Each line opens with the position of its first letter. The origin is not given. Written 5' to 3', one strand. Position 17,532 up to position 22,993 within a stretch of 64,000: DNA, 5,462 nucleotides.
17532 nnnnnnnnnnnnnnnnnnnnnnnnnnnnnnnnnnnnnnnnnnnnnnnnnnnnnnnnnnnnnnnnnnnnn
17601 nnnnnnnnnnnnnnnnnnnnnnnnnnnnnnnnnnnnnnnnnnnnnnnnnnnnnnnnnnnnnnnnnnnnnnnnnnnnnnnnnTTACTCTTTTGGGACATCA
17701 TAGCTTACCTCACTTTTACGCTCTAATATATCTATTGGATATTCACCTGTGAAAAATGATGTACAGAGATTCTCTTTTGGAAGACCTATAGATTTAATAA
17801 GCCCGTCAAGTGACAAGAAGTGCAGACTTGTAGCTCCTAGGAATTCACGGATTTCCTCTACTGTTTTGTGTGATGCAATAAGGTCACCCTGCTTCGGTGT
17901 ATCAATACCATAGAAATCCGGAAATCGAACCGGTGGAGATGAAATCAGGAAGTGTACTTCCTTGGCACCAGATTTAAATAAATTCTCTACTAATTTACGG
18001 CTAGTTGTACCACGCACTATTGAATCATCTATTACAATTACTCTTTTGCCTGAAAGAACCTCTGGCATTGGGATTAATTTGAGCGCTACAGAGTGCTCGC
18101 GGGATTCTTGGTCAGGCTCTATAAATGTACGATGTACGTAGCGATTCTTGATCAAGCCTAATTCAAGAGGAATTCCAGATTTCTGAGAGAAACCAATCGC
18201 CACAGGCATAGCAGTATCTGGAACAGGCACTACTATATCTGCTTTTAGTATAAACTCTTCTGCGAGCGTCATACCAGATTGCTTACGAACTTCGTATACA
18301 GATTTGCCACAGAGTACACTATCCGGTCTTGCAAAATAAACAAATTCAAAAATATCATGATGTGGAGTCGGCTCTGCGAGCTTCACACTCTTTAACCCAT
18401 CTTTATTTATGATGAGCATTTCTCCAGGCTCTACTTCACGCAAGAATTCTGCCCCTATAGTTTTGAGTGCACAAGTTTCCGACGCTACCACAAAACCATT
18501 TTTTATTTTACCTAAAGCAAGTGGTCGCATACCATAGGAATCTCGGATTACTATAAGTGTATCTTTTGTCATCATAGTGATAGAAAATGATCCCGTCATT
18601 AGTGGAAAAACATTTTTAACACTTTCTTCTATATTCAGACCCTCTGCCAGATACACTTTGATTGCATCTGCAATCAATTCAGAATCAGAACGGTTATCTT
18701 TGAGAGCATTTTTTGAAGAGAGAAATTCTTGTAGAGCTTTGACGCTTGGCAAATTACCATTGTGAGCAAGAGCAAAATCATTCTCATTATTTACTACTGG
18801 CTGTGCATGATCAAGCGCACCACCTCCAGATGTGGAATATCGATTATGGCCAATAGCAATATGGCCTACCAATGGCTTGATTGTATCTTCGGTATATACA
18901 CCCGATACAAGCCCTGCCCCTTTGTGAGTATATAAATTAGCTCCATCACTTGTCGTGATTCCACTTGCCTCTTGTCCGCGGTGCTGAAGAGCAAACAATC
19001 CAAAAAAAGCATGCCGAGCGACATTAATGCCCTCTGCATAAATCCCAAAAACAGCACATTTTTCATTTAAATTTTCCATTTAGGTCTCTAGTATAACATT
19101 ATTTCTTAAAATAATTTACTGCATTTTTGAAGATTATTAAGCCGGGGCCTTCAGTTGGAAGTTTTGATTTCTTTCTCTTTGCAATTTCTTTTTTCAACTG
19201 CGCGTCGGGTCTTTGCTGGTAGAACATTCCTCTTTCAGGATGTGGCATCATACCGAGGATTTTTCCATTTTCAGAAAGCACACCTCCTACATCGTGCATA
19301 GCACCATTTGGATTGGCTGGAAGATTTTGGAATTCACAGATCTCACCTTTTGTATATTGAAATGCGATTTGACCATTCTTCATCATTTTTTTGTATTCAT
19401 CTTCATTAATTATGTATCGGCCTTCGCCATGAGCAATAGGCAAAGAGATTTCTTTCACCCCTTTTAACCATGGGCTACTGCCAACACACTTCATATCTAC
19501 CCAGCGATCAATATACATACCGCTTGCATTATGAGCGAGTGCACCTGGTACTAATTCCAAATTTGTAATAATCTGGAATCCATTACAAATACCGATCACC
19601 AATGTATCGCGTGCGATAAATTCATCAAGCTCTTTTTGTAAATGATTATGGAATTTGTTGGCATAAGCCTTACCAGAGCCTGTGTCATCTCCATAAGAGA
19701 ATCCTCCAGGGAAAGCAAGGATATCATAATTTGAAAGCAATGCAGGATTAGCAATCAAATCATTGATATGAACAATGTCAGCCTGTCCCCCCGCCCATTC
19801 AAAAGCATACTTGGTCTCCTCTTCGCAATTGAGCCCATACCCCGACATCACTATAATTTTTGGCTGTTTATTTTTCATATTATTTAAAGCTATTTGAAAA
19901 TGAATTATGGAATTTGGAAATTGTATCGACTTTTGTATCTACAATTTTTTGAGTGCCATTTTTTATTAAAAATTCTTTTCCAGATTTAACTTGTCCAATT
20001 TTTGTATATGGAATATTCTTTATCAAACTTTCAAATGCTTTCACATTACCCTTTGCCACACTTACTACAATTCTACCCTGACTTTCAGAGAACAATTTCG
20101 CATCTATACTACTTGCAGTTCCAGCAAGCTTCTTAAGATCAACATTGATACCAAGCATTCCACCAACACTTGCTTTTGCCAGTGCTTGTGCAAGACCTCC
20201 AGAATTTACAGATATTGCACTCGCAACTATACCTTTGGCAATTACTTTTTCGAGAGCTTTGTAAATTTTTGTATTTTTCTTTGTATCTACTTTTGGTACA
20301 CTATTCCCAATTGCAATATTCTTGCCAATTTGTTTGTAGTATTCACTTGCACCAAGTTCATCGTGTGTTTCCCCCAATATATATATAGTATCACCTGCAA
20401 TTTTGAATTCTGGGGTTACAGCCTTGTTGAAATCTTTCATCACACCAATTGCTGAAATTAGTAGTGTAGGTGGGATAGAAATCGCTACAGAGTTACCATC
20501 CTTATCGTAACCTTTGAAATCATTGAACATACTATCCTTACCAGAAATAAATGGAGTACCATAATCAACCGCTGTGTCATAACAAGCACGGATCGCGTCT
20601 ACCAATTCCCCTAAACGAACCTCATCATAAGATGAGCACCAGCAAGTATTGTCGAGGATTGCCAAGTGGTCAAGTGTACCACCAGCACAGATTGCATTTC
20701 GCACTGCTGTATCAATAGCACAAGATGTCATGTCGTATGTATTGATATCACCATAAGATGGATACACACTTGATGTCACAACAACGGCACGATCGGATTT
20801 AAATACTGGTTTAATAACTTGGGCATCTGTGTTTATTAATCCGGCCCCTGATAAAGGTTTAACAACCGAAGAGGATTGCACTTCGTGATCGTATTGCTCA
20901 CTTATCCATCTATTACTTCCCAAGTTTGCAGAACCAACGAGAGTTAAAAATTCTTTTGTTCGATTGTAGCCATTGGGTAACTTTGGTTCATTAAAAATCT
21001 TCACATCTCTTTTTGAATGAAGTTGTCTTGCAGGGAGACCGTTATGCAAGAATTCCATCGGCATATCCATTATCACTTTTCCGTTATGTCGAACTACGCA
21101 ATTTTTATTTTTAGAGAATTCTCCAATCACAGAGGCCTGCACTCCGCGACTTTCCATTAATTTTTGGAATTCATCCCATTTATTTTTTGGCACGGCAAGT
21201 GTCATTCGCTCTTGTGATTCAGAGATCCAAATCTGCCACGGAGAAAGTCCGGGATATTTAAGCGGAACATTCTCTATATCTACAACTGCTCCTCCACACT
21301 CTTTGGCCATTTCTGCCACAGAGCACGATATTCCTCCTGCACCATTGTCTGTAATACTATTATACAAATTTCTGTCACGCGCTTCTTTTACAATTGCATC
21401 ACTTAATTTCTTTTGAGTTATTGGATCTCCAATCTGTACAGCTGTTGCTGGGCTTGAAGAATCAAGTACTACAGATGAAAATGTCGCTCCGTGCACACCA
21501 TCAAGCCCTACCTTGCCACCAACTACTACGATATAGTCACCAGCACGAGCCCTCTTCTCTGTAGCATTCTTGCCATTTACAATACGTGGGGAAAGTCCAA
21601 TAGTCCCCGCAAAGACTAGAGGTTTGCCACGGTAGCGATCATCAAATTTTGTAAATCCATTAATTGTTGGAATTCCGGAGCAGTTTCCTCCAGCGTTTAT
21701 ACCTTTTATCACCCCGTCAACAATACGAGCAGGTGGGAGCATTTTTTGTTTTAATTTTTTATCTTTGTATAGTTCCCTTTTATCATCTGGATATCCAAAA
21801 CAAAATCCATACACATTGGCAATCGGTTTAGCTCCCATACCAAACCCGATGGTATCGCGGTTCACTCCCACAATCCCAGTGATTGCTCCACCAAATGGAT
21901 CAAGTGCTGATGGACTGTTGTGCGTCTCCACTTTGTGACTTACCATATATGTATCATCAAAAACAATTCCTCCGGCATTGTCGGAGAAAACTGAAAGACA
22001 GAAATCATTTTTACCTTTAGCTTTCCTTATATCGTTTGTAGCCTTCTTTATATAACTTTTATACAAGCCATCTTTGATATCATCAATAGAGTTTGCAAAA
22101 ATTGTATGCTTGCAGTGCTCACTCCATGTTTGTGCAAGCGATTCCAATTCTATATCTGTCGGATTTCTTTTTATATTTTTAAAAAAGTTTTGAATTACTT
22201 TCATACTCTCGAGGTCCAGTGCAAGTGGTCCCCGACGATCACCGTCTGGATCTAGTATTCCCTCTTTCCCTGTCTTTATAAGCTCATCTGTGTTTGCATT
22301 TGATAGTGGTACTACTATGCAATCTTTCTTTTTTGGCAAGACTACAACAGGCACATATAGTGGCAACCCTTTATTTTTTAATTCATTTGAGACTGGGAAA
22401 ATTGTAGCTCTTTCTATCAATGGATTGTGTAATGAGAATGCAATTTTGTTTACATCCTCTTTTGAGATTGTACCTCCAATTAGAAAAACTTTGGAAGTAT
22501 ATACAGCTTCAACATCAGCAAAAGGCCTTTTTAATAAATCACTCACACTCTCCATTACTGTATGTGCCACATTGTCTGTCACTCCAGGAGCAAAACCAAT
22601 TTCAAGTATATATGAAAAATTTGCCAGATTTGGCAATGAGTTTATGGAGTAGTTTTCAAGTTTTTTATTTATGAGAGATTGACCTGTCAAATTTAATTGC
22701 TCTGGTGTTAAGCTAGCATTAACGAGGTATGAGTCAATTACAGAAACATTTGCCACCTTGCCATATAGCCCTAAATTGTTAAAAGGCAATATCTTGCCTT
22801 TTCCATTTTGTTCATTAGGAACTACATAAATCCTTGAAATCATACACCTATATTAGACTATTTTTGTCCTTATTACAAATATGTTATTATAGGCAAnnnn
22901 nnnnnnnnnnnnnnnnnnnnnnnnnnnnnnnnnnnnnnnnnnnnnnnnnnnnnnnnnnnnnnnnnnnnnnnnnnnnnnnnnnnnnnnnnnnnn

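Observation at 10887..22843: Near-complete de novo purine operon (purL-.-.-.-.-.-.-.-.-B) in a CPR-like genome, with an unknown HAD-like gene between purD and purE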

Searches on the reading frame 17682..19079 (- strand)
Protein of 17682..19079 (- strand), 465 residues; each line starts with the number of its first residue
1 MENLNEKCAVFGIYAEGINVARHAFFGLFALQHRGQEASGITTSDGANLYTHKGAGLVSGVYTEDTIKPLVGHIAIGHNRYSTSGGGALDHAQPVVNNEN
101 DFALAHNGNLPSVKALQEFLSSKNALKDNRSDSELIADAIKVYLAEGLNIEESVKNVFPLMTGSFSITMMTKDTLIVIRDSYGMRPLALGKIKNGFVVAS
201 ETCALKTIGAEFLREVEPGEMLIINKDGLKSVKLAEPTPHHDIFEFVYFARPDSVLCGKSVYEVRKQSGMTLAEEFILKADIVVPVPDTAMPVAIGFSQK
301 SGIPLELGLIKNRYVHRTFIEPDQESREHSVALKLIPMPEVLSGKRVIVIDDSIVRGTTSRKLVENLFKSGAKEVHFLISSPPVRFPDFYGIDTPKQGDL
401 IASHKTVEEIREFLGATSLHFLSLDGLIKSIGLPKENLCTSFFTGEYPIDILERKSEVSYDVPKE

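Call 3: search_protein_families(library=pfam, proteins=[window:17682-19079:-], max_evalue=0.01)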
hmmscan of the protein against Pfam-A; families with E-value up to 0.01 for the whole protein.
window:17682-19079:- (465 aa): 4 families
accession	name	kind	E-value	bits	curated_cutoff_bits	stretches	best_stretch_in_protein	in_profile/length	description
PF13522.11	GATase_6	-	4e-16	59.7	27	1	72-201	10-130/130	Glutamine amidotransferase domain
PF13537.11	GATase_7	-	1e-14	55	25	1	91-206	12-122/123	Glutamine amidotransferase domain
PF00156.33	Pribosyltran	-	1.3e-06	28.2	26.3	1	278-378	28-121/158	Phosphoribosyl transferase domain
PF00310.26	GATase_2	-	0.00095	18.5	19.9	0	68-127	199-252/420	Glutamine amidotransferases class-II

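Call 4: search_protein_families(library=ncbifam, proteins=[window:17682-19079:-], max_evalue=0.01)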
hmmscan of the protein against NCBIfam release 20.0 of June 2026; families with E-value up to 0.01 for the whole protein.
window:17682-19079:- (465 aa): 12 families
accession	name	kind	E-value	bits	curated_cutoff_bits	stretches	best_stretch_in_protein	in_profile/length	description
TIGR01134.1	purF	equivalog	5.3e-137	457.7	350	1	8-448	1-432/432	amidophosphoribosyltransferase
NF001484.0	PRK00331.1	subfamily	4.1e-27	94.8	381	1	8-235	2-227/601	isomerizing glutamine--fructose-6-phosphate transaminase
TIGR01135.1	glmS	equivalog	6.4e-25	87.7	418.05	1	8-235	1-225/607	glutamine--fructose-6-phosphate transaminase (isomerizing)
TIGR01536.1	asn_synth_AEB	equivalog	2.2e-13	50.1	267.1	1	30-246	26-203/517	asparagine synthase (glutamine-hydrolyzing)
NF006949.0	PRK09431.1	equivalog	1e-11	44.1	499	1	74-225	44-184/554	asparagine synthase B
TIGR03104.1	trio_amidotrans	equivalog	9.7e-08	30.7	570.1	1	72-208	41-168/589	N-acetylglutaminylglutamine amidotransferase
TIGR03108.1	eps_aminotran_1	hypoth_equivalog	1.2e-07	30.8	816.9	1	74-207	44-168/628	XrtA/PEP-CTERM system amidotransferase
NF006328.0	PRK08558.1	equivalog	0.00014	21.5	184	1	312-375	144-207/238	adenine phosphoribosyltransferase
NF040646.1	HPT_Archaea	equivalog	0.00034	20.3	200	1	270-373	44-143/184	hypoxanthine/guanine phosphoribosyltransferase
NF006605.0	PRK09162.1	equivalog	0.0017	17.8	181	1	311-377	68-131/183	hypoxanthine-guanine phosphoribosyltransferase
NF033535.1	lass_lactam_cya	exception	0.0023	16.5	525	1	72-208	41-168/668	lasso peptide isopeptide bond-forming cyclase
NF002620.0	PRK02277.1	subfamily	0.003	17.3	115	1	339-376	136-173/201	orotate phosphoribosyltransferase-like protein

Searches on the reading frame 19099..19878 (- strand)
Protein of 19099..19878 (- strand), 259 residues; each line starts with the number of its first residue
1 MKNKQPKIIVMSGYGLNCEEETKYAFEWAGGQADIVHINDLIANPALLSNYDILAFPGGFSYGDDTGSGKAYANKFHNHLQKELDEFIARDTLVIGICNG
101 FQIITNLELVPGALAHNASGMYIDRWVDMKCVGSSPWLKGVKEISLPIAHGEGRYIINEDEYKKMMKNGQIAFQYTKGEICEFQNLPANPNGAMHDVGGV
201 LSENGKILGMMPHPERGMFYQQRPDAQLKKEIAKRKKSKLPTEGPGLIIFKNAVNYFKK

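Call 3: search_protein_families(library=pfam, proteins=[window:19099-19878:-], max_evalue=0.01)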
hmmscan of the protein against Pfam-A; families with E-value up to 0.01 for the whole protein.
window:19099-19878:- (259 aa): 2 families
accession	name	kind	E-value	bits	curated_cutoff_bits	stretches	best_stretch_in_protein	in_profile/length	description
PF13507.12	GATase_5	-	1.4e-70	237.8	27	1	5-257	1-260/260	CobB/CobQ-like glutamine amidotransferase domain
PF07685.20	GATase_3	-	7e-05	23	27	1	48-105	38-89/196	CobB/CobQ-like glutamine amidotransferase domain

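Call 4: search_protein_families(library=ncbifam, proteins=[window:19099-19878:-], max_evalue=0.01)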
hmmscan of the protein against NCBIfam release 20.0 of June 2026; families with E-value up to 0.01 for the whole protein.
window:19099-19878:- (259 aa): 10 families
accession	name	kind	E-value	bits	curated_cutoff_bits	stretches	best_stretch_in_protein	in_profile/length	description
TIGR01737.1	FGAM_synth_I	equivalog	1.1e-54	185.2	177.8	1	9-221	4-210/228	phosphoribosylformylglycinamidine synthase I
NF002252.0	PRK01175.1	equivalog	3.1e-51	173.9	298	1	4-232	2-243/261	phosphoribosylformylglycinamidine synthase subunit PurQ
NF002957.0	PRK03619.1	equivalog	1.1e-47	162.3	212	1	9-218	4-200/222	phosphoribosylformylglycinamidine synthase subunit PurQ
NF003672.0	PRK05297.1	equivalog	5.1e-45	153.5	783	1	2-223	1033-1265/1290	phosphoribosylformylglycinamidine synthase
TIGR01735.1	FGAM_synt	equivalog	1.3e-42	145.4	1123.05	1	4-219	1051-1279/1307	phosphoribosylformylglycinamidine synthase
TIGR01857.1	FGAM-synthase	equivalog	2.6e-39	134.6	1057.05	1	4-216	976-1214/1239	phosphoribosylformylglycinamidine synthase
TIGR01739.1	tegu_FGAM_synt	hypoth_equivalog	1.1e-06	26.9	716.1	1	8-219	935-1174/1206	herpesvirus tegument protein/v-FGAM-synthase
NF045636.1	isoglutsynth_GatD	equivalog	7.1e-05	22.3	400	1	32-106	52-116/258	lipid II isoglutaminyl synthase subunit GatD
NF001989.1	PRK00784.1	equivalog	0.0069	15.1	273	0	77-106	307-336/480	cobyric acid synthase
NF004921.0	PRK06278.1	equivalog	0.0075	15.2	354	0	74-106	51-80/482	cobyrinic acid a,c-diamide synthase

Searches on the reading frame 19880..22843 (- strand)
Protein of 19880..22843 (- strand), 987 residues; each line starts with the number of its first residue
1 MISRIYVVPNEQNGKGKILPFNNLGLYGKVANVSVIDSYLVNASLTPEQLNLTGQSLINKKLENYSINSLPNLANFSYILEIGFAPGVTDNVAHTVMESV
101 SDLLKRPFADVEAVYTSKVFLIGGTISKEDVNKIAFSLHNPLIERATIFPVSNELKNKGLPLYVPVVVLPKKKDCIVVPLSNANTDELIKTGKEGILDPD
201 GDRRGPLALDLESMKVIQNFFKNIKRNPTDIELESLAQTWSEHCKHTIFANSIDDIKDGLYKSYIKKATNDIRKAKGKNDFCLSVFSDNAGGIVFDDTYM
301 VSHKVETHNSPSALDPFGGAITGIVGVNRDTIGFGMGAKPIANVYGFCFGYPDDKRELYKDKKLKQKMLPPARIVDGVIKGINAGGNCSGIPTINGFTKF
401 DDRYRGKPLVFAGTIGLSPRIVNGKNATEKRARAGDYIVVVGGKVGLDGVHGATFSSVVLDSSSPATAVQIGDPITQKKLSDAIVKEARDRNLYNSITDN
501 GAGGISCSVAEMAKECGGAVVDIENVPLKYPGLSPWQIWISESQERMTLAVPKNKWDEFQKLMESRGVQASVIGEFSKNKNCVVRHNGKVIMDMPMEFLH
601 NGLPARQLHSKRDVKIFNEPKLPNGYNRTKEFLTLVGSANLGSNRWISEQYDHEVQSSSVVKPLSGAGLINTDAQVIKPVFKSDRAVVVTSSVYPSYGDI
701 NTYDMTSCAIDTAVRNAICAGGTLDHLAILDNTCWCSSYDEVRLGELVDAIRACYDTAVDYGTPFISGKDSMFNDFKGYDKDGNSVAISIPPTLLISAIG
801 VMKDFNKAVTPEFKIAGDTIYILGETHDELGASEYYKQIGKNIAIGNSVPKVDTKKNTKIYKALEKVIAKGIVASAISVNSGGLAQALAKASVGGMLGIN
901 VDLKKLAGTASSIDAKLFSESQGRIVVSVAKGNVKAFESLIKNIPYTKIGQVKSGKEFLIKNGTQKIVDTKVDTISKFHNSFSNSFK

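Call 3: search_protein_families(library=pfam, proteins=[window:19880-22843:-], max_evalue=0.01)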
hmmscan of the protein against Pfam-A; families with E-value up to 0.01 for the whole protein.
window:19880-22843:- (987 aa): 3 families
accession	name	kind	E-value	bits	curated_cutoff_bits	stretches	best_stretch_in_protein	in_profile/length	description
PF02769.27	AIRS_C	-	4.2e-45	154.1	23.1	2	433-585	1-154/156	AIR synthase related protein, C-terminal domain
PF00586.29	AIRS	-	3.2e-20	73.1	24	2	288-417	2-111/112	AIR synthase related protein, N-terminal domain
PF18072.6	FGAR-AT_linker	-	9.4e-16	58.5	26.6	1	206-246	9-49/50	Formylglycinamide ribonucleotide amidotransferase linker domain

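Call 4: search_protein_families(library=ncbifam, proteins=[window:19880-22843:-], max_evalue=0.01)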
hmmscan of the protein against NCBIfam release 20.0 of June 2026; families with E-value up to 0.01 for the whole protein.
window:19880-22843:- (987 aa): 8 families
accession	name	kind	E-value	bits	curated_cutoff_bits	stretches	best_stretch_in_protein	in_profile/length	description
TIGR01736.1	FGAM_synth_II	equivalog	1.2e-159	533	525.75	1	212-981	4-712/718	phosphoribosylformylglycinamidine synthase subunit PurL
NF002290.1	PRK01213.1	equivalog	3.4e-155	518.1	648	1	218-981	7-717/723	phosphoribosylformylglycinamidine synthase subunit PurL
TIGR01857.1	FGAM-synthase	equivalog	8.5e-87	291.9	1057.05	2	295-973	308-935/1239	phosphoribosylformylglycinamidine synthase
NF003672.0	PRK05297.1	equivalog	1.3e-84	284.7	783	1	203-982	174-985/1290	phosphoribosylformylglycinamidine synthase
TIGR01735.1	FGAM_synt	equivalog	4.8e-71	239.6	1123.05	1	206-982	177-1001/1307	phosphoribosylformylglycinamidine synthase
NF010690.0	PRK14090.1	equivalog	1.9e-65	221.3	1047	2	372-827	110-520/601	phosphoribosylformylglycinamidine synthase subunit PurL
TIGR01739.1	tegu_FGAM_synt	hypoth_equivalog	4e-13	48.2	716.1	1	714-983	624-883/1206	herpesvirus tegument protein/v-FGAM-synthase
TIGR04049.1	AIR_rel_sll0787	hypoth_equivalog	0.00015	20.9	321.3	1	484-589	198-303/318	sll0787 family AIR synthase-like protein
